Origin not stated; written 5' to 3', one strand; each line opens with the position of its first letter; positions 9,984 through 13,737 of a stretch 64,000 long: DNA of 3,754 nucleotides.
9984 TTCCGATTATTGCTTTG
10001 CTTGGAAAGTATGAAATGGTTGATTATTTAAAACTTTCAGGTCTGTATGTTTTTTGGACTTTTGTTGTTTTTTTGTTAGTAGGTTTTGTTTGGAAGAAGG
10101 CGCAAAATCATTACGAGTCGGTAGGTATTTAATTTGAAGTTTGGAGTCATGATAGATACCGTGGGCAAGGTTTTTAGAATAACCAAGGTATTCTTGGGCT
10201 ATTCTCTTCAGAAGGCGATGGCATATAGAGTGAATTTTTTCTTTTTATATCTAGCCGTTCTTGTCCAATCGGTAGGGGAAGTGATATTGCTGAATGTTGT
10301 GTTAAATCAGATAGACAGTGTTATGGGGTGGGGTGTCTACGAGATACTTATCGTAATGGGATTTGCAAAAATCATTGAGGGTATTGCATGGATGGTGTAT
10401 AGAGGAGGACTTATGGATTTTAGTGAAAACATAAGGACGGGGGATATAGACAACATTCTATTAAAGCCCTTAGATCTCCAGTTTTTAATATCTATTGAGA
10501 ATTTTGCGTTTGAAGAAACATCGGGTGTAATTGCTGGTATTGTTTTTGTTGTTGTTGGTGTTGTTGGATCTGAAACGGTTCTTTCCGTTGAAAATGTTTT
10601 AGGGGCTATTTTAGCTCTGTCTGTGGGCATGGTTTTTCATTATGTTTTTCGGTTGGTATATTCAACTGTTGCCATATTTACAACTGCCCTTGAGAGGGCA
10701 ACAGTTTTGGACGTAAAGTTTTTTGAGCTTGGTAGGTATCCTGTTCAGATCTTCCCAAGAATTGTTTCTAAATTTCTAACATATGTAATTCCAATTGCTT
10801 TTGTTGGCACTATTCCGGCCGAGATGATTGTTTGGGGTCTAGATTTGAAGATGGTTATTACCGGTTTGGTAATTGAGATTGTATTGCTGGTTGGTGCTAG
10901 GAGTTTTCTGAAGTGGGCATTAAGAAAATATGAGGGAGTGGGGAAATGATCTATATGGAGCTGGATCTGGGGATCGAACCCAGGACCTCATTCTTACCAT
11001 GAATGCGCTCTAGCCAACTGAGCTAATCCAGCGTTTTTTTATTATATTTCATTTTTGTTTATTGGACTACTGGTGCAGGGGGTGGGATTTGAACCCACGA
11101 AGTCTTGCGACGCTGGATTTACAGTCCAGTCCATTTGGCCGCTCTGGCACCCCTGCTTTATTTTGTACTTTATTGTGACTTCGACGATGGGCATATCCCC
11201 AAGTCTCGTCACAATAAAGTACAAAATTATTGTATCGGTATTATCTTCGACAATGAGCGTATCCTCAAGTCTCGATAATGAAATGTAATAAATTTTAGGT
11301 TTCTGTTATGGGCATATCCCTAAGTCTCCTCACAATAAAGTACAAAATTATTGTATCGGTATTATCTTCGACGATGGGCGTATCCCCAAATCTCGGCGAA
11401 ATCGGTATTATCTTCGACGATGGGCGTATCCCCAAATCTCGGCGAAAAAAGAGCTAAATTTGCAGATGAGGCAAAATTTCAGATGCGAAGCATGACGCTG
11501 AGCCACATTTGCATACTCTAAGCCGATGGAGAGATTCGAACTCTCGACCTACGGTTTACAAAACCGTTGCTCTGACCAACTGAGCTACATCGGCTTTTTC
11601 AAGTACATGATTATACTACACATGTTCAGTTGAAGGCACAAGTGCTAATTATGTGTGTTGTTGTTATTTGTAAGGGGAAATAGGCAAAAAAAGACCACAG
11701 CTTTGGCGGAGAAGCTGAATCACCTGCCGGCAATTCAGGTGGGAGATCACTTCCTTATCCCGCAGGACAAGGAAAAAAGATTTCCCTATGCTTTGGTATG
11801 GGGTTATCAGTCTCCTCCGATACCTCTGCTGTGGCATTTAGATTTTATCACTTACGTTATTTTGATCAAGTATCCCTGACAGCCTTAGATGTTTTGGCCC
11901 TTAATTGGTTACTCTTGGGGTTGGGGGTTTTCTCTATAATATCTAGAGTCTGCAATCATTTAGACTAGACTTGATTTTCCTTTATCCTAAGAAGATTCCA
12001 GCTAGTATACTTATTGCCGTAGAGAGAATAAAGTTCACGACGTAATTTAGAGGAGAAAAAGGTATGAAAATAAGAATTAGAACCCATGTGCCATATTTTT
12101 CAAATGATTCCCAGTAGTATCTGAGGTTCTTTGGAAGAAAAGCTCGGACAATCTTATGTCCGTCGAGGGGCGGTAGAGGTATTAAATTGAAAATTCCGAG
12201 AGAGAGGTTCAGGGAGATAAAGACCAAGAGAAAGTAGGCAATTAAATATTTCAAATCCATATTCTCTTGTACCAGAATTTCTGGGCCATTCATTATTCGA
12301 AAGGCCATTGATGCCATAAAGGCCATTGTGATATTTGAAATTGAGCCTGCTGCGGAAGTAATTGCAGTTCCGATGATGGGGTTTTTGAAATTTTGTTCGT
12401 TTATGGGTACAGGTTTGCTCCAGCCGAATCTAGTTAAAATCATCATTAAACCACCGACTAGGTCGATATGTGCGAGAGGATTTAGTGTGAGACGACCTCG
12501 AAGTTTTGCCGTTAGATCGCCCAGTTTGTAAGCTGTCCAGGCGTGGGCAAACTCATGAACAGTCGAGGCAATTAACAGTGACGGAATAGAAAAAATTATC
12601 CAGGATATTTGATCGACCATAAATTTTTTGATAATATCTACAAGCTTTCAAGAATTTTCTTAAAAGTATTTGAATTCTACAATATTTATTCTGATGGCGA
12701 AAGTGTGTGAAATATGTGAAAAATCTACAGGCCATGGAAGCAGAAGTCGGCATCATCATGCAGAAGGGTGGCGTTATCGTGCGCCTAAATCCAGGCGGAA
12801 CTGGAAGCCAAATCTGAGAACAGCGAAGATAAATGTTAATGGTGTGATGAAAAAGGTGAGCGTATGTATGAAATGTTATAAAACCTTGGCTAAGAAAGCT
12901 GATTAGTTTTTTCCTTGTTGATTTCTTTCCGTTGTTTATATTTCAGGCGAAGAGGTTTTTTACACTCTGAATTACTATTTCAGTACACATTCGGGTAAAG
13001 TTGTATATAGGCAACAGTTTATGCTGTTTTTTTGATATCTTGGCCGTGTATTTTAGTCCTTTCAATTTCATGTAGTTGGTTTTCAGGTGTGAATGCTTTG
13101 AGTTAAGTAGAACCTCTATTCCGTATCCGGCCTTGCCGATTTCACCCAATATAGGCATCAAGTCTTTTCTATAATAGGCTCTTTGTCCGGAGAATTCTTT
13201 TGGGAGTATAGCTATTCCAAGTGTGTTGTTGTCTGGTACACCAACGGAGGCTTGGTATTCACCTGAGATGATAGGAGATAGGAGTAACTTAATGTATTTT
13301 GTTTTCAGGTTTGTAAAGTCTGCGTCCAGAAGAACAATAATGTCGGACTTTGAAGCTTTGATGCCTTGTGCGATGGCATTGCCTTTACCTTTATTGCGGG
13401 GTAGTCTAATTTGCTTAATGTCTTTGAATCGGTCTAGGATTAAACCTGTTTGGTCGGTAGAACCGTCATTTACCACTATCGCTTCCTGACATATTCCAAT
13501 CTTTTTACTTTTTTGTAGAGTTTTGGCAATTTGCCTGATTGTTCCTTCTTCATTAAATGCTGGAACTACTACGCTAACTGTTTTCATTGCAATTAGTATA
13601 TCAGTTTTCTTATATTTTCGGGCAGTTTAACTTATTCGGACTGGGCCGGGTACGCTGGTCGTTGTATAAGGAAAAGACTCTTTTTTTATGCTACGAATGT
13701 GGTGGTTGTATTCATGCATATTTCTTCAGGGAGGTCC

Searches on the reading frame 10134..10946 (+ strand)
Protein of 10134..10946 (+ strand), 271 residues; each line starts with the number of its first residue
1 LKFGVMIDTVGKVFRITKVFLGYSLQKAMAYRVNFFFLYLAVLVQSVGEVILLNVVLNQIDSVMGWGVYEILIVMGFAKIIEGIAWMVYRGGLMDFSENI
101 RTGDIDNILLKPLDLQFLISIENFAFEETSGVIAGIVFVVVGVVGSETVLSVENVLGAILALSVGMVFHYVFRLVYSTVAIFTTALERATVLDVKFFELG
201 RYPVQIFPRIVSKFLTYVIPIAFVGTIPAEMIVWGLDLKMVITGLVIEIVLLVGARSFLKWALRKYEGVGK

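Call 72: search_protein_families(library=pfam, proteins=[window:10134-10946:+], max_evalue=0.001)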
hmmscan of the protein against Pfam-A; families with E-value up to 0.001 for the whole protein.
window:10134-10946:+ (271 aa): 1 family
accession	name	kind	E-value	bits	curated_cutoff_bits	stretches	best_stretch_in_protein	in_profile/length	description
PF06182.17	ABC2_membrane_6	-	4.3e-42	144.9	22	1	45-270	3-229/229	ABC-2 family transporter protein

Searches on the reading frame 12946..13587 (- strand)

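Call 72: search_protein_families(library=pfam, proteins=[window:12946-13587:-], max_evalue=0.001)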
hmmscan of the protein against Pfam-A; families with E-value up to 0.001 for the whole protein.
window:12946-13587:- (214 aa): 3 families
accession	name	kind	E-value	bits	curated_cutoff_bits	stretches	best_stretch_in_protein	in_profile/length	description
PF00535.33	Glycos_transf_2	-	2.7e-23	83.2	23.3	1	5-121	1-118/168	Glycosyl transferase family 2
PF13641.12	Glyco_tranf_2_3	-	6.2e-06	26.8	27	1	4-91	3-97/230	Glycosyltransferase like family 2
PF10111.15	Glyco_tranf_2_2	-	0.00013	22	27.3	1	5-94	1-95/276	Glycosyltransferase like family 2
